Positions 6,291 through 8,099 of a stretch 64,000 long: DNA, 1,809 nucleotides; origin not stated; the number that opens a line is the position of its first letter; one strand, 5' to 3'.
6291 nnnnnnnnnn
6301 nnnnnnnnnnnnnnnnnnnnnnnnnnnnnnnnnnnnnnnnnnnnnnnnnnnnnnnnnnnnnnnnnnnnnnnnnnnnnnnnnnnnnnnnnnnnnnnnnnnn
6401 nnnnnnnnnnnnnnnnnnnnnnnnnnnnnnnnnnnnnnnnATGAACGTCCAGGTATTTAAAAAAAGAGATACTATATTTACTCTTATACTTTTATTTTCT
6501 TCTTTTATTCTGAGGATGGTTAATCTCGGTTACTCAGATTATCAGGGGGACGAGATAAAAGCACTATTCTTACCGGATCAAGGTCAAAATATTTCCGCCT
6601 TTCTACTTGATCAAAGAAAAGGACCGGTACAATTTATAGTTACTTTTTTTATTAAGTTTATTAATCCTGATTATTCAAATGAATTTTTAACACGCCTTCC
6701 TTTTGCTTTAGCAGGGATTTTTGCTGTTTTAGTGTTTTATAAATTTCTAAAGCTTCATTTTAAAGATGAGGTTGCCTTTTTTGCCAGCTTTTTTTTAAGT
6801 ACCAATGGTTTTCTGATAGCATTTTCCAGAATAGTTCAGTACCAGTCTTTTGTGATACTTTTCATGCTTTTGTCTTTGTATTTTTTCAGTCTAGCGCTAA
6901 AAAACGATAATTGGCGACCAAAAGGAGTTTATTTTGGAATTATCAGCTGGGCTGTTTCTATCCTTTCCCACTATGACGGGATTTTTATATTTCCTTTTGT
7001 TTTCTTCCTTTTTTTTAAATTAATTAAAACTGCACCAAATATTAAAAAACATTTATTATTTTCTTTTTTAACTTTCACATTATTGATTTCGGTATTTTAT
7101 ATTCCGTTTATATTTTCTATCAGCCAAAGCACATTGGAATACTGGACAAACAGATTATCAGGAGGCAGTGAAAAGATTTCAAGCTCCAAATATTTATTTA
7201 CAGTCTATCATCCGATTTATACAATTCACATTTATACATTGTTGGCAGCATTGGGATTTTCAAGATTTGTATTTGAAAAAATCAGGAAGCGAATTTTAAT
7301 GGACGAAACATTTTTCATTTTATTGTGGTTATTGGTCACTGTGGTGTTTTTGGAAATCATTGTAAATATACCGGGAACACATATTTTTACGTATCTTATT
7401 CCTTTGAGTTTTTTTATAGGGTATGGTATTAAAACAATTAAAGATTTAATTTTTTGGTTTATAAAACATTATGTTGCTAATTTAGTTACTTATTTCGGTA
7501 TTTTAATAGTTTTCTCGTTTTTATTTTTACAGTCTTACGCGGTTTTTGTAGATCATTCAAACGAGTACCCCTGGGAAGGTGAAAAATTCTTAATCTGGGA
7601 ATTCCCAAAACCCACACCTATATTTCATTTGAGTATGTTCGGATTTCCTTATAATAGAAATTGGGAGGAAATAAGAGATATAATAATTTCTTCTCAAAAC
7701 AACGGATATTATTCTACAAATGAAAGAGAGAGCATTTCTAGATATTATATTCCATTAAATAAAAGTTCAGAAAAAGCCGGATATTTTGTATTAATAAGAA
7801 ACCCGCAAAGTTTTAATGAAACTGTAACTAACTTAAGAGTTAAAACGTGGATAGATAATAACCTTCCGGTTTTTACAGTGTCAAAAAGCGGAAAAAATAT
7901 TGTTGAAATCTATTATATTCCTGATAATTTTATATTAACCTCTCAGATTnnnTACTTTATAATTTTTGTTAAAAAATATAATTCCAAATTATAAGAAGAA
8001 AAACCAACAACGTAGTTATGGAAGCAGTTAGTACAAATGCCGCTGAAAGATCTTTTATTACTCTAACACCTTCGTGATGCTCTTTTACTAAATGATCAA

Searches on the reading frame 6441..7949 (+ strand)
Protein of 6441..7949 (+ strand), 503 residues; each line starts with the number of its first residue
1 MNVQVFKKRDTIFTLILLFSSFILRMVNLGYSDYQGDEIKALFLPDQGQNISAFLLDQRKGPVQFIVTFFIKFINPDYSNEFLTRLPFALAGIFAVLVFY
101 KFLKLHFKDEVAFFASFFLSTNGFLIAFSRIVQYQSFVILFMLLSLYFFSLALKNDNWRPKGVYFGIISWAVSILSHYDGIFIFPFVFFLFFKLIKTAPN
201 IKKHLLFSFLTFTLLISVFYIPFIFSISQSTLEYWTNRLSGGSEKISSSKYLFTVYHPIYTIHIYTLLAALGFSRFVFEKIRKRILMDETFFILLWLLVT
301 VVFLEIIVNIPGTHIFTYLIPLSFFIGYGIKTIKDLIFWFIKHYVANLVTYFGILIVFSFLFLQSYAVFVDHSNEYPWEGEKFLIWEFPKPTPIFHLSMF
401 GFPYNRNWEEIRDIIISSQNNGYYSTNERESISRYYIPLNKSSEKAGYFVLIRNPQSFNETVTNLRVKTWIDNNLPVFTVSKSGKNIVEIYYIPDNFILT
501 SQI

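Call 24: search_protein_families(library=pfam, proteins=[window:6441-7949:+], max_evalue=0.001)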
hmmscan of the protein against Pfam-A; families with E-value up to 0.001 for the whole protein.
window:6441-7949:+ (503 aa): 2 families
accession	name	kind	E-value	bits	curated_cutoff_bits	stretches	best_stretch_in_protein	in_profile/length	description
PF13231.12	PMT_2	-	3.7e-12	47.2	26.1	1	79-216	19-155/160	Dolichyl-phosphate-mannose-protein mannosyltransferase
PF02366.24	PMT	-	1.1e-07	32.1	22.7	1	72-236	73-243/245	Dolichyl-phosphate-mannose-protein mannosyltransferase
